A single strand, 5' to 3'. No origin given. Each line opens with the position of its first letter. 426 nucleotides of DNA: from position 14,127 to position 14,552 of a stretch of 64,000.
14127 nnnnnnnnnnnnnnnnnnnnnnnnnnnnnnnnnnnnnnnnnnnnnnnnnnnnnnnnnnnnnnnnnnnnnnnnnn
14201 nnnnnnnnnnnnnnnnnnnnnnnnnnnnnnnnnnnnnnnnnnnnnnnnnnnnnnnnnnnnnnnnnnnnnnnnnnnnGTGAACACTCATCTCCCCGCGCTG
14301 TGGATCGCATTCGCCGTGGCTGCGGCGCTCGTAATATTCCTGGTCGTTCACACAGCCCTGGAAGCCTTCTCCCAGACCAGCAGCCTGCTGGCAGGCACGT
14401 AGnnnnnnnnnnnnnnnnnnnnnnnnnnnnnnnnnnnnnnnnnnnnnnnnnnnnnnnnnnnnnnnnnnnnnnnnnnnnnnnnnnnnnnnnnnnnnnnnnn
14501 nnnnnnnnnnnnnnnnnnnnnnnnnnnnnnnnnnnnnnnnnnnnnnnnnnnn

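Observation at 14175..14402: Low-GC pocket with a small hydrophobic peptide ORF and an upstream RNA element with mutually exclusive hairpins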

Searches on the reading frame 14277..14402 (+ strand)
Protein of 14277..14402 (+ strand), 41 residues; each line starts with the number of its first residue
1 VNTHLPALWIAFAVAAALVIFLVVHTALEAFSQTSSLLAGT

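Call 8: search_protein_families(library=pfam, proteins=[window:14277-14402:+], max_evalue=0.01)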
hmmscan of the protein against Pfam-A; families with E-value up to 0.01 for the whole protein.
window:14277-14402:+ (41 aa): 1 family
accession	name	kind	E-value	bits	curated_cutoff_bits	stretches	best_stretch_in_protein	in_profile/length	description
PF04995.19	CcmD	-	0.0013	19.2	25.6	1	4-29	3-28/44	Heme exporter protein D (CcmD)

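Call 9: find_homologous_proteins(query=window:14277-14399:+, max_evalue=10)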
Query window:14277-14399:+ (41 aa): 9 proteins with E <= 10 among 10 candidates.
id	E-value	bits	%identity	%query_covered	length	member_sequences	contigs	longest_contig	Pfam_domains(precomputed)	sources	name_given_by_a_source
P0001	8.5e-16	72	95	100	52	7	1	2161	-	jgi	jgi:hypothetical protein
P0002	2.8e-15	71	93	100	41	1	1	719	-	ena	-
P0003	2.4e-12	62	83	100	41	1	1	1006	-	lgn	-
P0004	4.2e-10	55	78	100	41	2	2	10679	-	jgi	-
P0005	6.2e-10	55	78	100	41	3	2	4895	-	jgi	jgi:hypothetical protein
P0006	1.0e-9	54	94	83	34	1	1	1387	-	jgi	-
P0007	9.7e-9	51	76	100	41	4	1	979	-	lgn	-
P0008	2.5e-6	44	96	66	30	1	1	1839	-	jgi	jgi:hypothetical protein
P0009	8.4e-6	42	63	100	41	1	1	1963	-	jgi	jgi:hypothetical protein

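Call 11: find_encoding_contigs(protein=P0004, flank=6000, max_places=4)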
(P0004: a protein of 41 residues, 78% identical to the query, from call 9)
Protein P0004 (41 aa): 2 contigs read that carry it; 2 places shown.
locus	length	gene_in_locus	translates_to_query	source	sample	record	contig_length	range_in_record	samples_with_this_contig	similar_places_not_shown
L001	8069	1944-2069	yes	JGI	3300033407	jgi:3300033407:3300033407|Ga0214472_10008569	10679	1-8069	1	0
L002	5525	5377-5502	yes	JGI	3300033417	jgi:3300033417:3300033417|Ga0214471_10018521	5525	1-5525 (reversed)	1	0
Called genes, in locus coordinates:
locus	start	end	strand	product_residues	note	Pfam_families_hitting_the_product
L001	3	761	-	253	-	?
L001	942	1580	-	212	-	PF00072:Response_reg, PF00196:GerE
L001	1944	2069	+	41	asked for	-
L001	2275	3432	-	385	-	PF04188:Mannosyl_trans2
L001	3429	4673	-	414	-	PF09594:GT87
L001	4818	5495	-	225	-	PF00072:Response_reg, PF08281:Sigma70_r4_2 (weak), PF00196:GerE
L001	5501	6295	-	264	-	PF00512:HisKA (weak), PF13581:HATPase_c_2 (faint), PF02518:HATPase_c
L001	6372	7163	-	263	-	PF02548:Pantoate_transf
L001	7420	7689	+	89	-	PF01250:Ribosomal_S6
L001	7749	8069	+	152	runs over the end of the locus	PF00436:SSB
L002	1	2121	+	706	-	?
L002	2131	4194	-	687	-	PF13188:PAS_8 (weak), PF07730:HisKA_3, PF02518:HATPase_c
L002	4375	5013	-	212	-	PF00072:Response_reg, PF00196:GerE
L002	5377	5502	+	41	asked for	-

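Call 12: find_encoding_contigs(protein=P0005, flank=6000, max_places=4)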
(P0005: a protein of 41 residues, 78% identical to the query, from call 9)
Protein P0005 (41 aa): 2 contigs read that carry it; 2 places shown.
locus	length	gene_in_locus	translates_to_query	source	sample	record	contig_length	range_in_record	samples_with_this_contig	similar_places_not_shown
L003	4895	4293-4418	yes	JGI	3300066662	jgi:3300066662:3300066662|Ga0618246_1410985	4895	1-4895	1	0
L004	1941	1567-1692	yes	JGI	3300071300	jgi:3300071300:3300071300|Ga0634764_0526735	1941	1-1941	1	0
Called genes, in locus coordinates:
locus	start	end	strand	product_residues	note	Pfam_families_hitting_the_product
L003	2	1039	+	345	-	?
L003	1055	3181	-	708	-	PF00989:PAS (faint), PF13188:PAS_8 (weak), PF07730:HisKA_3, PF02518:HATPase_c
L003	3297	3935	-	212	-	PF00072:Response_reg, PF00196:GerE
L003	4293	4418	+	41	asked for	-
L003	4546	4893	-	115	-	?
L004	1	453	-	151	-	?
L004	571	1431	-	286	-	PF00072:Response_reg, PF00196:GerE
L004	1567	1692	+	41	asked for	-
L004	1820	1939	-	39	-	?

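Call 13: find_encoding_contigs(protein=P0009, flank=6000, max_places=4)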
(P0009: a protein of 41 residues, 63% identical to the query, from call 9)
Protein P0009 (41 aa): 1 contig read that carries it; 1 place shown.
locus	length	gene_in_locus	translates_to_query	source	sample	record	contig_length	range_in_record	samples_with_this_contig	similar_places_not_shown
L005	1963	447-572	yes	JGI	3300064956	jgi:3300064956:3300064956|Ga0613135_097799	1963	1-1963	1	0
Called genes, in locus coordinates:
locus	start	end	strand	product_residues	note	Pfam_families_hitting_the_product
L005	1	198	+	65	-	?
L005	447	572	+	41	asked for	-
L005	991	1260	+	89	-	PF05656:DUF805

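Call 14: find_encoding_contigs(protein=P0007, flank=6000, max_places=4)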
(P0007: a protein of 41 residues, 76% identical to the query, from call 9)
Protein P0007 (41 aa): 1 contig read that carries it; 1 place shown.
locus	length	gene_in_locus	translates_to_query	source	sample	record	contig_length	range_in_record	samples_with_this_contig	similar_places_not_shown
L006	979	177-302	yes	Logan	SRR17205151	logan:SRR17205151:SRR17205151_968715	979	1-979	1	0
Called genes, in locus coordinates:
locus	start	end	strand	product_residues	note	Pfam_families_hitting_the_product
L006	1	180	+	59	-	?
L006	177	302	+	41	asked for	-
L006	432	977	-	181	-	?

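Call 15: find_encoding_contigs(protein=P0003, flank=6000, max_places=4)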
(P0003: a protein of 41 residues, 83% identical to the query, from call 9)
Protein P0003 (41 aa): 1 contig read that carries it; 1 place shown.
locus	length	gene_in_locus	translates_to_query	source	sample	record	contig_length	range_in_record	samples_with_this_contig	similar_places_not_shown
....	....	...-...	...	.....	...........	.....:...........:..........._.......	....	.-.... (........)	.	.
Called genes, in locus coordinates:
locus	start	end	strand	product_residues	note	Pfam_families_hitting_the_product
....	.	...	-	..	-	?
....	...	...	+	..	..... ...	-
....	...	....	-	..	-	?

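Call 16: find_encoding_contigs(protein=P0001, flank=6000, max_places=4)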
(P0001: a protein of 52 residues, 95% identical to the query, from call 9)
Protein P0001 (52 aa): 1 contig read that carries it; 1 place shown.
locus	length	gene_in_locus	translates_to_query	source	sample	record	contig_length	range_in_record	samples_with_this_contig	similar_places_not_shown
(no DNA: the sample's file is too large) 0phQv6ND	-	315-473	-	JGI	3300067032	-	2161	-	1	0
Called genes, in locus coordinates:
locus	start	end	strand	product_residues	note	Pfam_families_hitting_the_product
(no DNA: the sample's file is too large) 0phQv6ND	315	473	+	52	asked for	-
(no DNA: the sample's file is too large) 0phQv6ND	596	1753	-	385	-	PF04188:Mannosyl_trans2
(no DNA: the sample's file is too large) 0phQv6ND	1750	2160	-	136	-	?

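Call 17: find_encoding_contigs(protein=P0002, flank=6000, max_places=4)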
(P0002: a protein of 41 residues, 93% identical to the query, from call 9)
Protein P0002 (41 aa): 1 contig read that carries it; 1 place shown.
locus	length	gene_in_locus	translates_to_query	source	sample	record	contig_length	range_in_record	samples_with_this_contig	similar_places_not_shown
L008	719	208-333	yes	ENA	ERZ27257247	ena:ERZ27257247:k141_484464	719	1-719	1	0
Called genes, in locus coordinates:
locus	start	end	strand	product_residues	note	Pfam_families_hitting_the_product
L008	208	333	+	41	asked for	-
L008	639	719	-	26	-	?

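Call 21: find_related_loci(query=A1, collection=genome_contigs, flank=6000)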
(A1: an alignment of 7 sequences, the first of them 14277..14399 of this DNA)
Query A1 (41 aa) in genome_contigs; peptide patterns used: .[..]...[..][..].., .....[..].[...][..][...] (x = any residue, [..] = any of these).
65 stretches matched a pattern; 3 encode a relative of the query (tblastn E <= 1e-3); 3 distinct loci.
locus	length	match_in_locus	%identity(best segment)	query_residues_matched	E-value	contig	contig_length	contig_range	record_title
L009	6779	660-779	73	1-40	1e-16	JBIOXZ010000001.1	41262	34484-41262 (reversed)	MAG: Actinomycetota bacterium isolate MAG043 k127_1022637, whole genome shotgun sequence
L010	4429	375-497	66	1-41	2e-15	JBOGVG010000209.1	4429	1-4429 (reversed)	MAG: Actinomycetota bacterium isolate SC-S_metawrap_bin.145 k127_6592322, whole genome shotgun sequence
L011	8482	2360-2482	73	1-41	1e-8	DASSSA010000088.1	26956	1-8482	MAG TPA_asm: Actinomycetota bacterium isolate SMAG_U503 k141_537581, whole genome shotgun sequence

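Call 29: search_protein_representatives(alignment_id=A1)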
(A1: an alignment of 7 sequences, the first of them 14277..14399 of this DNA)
Query: 7 sequences, 41 profile positions. Proteins with E-value up to 0.001 (for the whole library): 13; up to 1e-10: 4; up to 1e-30: 0. The best 13 are listed.
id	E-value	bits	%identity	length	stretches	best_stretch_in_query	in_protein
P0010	4.8e-21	90.4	-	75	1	1-41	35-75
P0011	6.5e-19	83.6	-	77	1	1-41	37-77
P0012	9.3e-13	63.9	-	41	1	1-40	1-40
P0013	2.3e-11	59.4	-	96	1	1-39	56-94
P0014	5.2e-10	55.1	-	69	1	1-41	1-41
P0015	9.9e-10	54.2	-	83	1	1-40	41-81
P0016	1.3e-09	53.8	-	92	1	1-40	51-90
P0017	2.3e-09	53.0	-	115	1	1-40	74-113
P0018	1.4e-06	44.1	-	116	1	1-41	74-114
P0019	8.9e-06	41.5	-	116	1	1-40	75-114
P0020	5.0e-05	39.1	-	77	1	5-39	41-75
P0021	2.2e-04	37.1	-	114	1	3-39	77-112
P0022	2.7e-04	36.8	-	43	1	1-38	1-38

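Call 31: find_encoding_contigs(protein=P0021, flank=4000, max_places=3)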
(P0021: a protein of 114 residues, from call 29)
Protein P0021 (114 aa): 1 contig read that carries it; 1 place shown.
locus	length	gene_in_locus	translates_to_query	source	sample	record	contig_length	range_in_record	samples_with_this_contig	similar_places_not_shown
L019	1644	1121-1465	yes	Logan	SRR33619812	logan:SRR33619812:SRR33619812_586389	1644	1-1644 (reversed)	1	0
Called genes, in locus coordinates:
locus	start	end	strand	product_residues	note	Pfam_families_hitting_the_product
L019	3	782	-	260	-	?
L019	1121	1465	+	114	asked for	-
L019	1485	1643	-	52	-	?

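Call 33: find_homologous_proteins(query=A2, max_evalue=1)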
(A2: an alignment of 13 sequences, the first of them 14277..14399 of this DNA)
Query A2 (13 sequences) (41 aa, profile of the alignment): 93 proteins with E <= 1 among 1867 candidates.
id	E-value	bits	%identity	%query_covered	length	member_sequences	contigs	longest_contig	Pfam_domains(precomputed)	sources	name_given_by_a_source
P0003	4.3e-19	86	83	100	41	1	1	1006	-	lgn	-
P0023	3.3e-18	83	58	98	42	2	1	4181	-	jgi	jgi:hypothetical protein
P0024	3.4e-18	83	78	100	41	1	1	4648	-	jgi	-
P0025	3.4e-18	83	60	98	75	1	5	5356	-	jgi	jgi:hypothetical protein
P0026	5.2e-18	82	60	98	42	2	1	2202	-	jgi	jgi:hypothetical protein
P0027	6.2e-18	82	62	95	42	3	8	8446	-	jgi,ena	jgi:hypothetical protein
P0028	6.9e-18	82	61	98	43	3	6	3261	-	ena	-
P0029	8.4e-18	82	55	98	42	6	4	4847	-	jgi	jgi:hypothetical protein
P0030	9.0e-18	82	76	100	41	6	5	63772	-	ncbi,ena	-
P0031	1.2e-17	81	68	98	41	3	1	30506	-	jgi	jgi:hypothetical protein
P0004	1.4e-17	81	78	100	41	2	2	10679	-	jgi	-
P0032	1.5e-17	81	60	98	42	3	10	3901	-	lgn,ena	-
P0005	1.6e-17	81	78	100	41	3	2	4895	-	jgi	jgi:hypothetical protein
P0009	1.9e-17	81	63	100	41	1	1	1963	-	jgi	jgi:hypothetical protein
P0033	2.0e-17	80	58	98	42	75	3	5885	-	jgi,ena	jgi:hypothetical protein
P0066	7.2e-16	75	58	98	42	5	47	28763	-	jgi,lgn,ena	jgi:hypothetical protein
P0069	9.8e-16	75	53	93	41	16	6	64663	-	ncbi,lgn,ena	-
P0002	1.4e-15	75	93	100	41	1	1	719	-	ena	-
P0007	1.6e-15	74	76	100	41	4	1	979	-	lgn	-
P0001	9.4e-15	72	95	100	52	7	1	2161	-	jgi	jgi:hypothetical protein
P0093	5.1e-13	66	42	93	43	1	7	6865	-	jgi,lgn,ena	jgi:hypothetical protein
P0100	1.2e-8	52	50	78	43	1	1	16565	-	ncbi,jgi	jgi:hypothetical protein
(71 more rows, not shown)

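Call 35: find_encoding_contigs(protein=P0066, flank=5000, max_places=10)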
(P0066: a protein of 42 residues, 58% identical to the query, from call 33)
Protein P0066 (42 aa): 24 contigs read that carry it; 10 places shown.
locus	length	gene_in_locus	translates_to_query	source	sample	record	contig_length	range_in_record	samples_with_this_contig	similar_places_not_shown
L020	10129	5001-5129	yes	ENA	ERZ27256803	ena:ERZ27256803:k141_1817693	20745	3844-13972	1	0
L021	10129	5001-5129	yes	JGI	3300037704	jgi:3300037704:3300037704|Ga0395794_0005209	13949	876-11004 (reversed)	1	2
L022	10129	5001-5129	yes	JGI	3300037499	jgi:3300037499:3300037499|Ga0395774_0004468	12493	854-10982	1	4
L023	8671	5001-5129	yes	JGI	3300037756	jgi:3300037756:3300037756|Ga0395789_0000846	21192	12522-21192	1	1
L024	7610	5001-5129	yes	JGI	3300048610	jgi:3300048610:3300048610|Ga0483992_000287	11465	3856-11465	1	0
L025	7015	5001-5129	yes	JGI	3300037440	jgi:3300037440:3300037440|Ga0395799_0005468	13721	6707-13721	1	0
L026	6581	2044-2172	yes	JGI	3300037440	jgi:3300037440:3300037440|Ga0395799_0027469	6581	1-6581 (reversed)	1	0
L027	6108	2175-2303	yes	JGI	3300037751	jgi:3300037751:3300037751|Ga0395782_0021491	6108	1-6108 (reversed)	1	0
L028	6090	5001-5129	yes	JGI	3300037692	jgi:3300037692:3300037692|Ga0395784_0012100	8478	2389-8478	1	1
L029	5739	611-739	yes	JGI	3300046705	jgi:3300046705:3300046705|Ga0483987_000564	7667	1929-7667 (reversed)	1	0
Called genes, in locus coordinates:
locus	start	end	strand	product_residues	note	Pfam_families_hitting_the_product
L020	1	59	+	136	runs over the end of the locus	PF13581:HATPase_c_2, PF02518:HATPase_c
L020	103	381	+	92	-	PF01740:STAS, PF13466:STAS_2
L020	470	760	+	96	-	-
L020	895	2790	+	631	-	PF06480:FtsH_ext, PF06068:TIP49 (weak), PF00004:AAA, PF07728:AAA_5 (faint), PF17862:AAA_lid_3, PF01434:Peptidase_M41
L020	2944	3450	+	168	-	PF00578:AhpC-TSA, PF08534:Redoxin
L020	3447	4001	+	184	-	PF13462:Thioredoxin_4, PF01323:DSBA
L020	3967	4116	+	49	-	-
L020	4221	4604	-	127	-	PF00903:Glyoxalase, PF18029:Glyoxalase_6 (weak), PF22677:Ble-like_N (weak)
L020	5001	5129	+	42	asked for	-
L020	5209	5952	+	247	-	-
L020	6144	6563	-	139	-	PF00072:Response_reg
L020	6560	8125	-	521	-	PF00672:HAMP, PF00512:HisKA, PF02518:HATPase_c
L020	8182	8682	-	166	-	PF13577:SnoaL_4, PF12680:SnoaL_2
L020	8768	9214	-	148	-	PF00072:Response_reg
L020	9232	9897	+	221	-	PF00072:Response_reg, PF00196:GerE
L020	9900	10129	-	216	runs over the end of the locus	PF07730:HisKA_3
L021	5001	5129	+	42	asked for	-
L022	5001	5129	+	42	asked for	-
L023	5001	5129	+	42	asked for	-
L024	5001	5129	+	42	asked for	-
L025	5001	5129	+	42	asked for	-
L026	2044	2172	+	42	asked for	-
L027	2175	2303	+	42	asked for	-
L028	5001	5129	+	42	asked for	-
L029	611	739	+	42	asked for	-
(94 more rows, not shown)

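Call 36: find_encoding_contigs(protein=P0069, flank=6000, max_places=6)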
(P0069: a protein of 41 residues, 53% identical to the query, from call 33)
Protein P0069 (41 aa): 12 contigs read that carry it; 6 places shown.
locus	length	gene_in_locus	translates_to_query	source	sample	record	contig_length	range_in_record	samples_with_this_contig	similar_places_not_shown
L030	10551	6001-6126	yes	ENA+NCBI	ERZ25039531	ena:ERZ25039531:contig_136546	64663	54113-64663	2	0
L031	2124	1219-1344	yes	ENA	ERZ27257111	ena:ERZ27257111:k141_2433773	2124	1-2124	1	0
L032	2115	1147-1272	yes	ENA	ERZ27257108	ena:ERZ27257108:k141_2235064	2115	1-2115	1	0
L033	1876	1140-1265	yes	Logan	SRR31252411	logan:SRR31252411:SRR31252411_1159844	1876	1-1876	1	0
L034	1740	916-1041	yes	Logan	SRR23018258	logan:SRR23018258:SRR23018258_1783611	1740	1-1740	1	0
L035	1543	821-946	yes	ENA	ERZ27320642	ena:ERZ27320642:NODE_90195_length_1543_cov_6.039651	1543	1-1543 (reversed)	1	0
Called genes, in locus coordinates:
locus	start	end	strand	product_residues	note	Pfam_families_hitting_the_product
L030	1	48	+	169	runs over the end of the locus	PF00174:Oxidored_molyb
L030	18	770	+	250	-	PF00970:FAD_binding_6, PF00175:NAD_binding_1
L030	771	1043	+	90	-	PF20120:DUF6510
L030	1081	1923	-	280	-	PF08378:NERD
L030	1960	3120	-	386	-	-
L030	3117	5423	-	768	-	PF01590:GAF (weak), PF13185:GAF_2, PF00512:HisKA, PF02518:HATPase_c, PF04542:Sigma70_r2 (weak)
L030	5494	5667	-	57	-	-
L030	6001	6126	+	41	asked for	-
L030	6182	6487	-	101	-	-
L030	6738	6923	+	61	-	-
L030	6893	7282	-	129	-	PF03992:ABM (weak)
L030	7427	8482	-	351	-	PF00512:HisKA, PF13581:HATPase_c_2 (faint), PF02518:HATPase_c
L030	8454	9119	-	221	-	PF00072:Response_reg, PF00486:Trans_reg_C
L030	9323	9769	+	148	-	-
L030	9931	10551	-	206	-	?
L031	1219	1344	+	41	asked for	-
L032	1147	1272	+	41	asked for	-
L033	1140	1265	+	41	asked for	-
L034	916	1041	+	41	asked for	-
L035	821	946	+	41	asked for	-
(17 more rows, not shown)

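Call 37: find_encoding_contigs(protein=P0093, flank=5000, max_places=7)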
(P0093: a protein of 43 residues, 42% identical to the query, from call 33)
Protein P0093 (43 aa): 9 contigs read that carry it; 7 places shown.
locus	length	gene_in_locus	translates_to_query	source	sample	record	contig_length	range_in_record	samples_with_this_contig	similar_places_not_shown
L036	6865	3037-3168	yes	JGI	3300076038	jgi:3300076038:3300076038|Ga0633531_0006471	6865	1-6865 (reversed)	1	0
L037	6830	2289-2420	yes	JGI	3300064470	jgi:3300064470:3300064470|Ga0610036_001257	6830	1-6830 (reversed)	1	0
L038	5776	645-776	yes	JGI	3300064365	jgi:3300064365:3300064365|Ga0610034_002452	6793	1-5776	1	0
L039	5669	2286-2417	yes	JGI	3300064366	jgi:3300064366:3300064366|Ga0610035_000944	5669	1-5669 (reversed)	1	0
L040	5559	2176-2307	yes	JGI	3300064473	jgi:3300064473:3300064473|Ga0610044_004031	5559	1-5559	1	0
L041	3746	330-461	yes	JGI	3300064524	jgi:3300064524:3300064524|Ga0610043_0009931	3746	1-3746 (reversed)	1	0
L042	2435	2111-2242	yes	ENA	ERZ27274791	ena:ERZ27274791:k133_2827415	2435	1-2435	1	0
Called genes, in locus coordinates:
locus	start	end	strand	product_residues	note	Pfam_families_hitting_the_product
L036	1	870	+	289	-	?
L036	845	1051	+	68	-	-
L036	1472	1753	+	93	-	-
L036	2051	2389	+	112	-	-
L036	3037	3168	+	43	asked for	-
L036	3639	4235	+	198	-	-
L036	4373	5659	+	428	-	PF01979:Amidohydro_1, PF07969:Amidohydro_3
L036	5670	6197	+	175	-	-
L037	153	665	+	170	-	-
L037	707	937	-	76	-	-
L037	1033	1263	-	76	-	-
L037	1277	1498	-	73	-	-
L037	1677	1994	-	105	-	-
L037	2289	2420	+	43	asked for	-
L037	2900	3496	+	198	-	-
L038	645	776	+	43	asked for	-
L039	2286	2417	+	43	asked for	-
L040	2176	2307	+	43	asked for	-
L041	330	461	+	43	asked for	-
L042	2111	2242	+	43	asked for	-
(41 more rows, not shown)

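Call 38: find_encoding_contigs(protein=P0100, flank=6000, max_places=4)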
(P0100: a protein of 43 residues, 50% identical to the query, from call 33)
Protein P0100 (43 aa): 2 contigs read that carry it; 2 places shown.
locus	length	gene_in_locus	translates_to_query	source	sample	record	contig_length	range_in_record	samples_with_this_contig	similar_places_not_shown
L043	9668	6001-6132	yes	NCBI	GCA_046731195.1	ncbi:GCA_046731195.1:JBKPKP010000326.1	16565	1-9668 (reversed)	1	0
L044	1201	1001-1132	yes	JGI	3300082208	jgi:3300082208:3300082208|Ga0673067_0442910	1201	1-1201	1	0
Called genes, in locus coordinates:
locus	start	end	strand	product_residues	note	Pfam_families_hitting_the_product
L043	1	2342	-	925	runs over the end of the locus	PF13191:AAA_16, PF13424:TPR_12 (weak), PF00196:GerE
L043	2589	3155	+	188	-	-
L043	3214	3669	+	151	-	-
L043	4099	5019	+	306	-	PF10282:Lactonase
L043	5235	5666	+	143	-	-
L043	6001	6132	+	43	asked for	-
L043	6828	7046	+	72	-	-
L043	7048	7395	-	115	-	PF04679:DNA_ligase_A_C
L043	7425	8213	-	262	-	PF02353:CMAS (weak), PF13489:Methyltransf_23, PF13847:Methyltransf_31, PF08241:Methyltransf_11, PF08242:Methyltransf_12, PF13649:Methyltransf_25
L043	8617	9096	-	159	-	PF07366:SnoaL, PF12680:SnoaL_2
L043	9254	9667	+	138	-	?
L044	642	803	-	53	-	-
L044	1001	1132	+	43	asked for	-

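Call 49: search_protein_families(library=ncbifam, alignment_id=A2, max_evalue=1)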
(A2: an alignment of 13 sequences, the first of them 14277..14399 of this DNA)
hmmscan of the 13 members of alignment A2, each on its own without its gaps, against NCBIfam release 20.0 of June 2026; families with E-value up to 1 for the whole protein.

A. member 1, window:14277-14399:+ (41 aa): 1 family
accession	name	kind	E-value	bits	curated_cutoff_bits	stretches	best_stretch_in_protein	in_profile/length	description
TIGR03141.1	cytochro_ccmD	equivalog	0.0051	16.9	25.95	1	1-30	3-32/47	heme exporter protein CcmD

B. families by the number of members that match (of 13 scanned): 1 family
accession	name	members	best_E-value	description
TIGR03141.1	cytochro_ccmD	1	0.0051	heme exporter protein CcmD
